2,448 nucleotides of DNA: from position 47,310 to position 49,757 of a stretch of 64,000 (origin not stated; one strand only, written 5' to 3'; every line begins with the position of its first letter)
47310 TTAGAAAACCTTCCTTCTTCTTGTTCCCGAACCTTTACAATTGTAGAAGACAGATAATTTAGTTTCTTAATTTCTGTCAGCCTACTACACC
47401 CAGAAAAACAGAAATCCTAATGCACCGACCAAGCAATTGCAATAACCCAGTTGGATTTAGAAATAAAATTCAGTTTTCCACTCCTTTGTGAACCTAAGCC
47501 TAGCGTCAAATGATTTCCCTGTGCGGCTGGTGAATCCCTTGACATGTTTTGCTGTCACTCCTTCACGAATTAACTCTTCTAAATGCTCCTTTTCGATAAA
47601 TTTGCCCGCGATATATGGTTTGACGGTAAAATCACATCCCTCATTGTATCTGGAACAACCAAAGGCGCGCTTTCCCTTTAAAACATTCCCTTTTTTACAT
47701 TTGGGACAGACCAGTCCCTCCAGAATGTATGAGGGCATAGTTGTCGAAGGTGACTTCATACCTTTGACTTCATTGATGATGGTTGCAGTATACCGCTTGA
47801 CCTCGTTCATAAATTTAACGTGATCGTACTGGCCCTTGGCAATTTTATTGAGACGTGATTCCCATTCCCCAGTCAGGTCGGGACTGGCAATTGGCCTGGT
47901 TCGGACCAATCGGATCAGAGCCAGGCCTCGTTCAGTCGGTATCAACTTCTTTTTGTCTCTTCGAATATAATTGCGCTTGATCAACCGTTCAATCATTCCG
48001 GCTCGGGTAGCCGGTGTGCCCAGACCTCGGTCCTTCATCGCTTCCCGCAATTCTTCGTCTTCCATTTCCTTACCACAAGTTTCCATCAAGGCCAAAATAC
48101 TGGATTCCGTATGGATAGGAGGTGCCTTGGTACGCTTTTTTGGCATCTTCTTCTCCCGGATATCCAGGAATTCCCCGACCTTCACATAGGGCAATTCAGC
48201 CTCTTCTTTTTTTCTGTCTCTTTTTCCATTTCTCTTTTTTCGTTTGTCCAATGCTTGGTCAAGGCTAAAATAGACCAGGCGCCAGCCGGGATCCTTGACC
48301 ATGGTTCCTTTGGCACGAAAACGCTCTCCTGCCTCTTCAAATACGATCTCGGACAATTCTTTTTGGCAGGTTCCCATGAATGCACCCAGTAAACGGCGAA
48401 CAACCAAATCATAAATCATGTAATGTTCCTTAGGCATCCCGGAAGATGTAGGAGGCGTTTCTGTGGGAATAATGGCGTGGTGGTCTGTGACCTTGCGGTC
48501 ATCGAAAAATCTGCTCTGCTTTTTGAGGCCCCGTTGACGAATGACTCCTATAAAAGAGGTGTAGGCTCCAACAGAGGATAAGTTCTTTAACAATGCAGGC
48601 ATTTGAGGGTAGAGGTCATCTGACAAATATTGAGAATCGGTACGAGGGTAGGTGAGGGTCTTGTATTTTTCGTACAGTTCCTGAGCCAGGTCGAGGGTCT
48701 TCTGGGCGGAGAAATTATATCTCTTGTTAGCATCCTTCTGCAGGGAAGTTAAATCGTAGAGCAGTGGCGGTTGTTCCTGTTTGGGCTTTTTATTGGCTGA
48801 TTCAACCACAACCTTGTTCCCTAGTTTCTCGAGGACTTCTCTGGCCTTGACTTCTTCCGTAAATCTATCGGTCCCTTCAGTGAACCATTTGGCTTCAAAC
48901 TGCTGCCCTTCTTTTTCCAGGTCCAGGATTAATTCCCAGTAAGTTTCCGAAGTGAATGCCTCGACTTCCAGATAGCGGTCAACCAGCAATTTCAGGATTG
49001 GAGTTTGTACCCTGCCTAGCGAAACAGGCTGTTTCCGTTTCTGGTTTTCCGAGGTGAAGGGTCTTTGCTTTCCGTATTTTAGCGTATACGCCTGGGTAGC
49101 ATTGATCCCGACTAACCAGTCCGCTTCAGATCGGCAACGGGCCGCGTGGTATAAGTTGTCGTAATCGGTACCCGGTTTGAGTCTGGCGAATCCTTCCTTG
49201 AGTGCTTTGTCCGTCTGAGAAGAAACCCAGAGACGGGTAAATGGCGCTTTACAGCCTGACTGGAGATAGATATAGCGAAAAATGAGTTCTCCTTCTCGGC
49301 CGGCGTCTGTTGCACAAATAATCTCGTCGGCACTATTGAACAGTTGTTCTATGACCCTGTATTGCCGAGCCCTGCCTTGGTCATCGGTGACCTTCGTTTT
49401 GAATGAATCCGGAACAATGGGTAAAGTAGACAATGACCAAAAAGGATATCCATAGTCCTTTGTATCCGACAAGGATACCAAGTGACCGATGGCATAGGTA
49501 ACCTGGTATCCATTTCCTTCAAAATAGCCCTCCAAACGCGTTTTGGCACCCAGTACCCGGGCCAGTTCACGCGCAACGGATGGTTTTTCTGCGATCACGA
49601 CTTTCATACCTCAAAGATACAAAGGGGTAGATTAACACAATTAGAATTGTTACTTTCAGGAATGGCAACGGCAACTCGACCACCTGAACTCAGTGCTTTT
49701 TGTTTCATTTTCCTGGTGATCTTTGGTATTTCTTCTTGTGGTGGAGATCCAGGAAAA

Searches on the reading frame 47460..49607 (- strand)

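Call 91: search_protein_families(library=pfam, proteins=[window:47460-49607:-], max_evalue=0.0001)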
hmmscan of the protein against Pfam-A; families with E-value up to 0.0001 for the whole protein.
window:47460-49607:- (716 aa): 3 families
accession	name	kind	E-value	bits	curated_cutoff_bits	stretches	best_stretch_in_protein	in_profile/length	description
PF01131.25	Topoisom_bac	-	2.3e-117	392.9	35.1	1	149-600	3-410/411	DNA topoisomerase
PF13342.12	Toprim_Crpt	-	1.5e-15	57.3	32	1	657-716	1-59/60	C-terminal repeat of topoisomerase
PF01751.28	Toprim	-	5e-11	43.1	23.1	1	3-129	2-94/96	Toprim domain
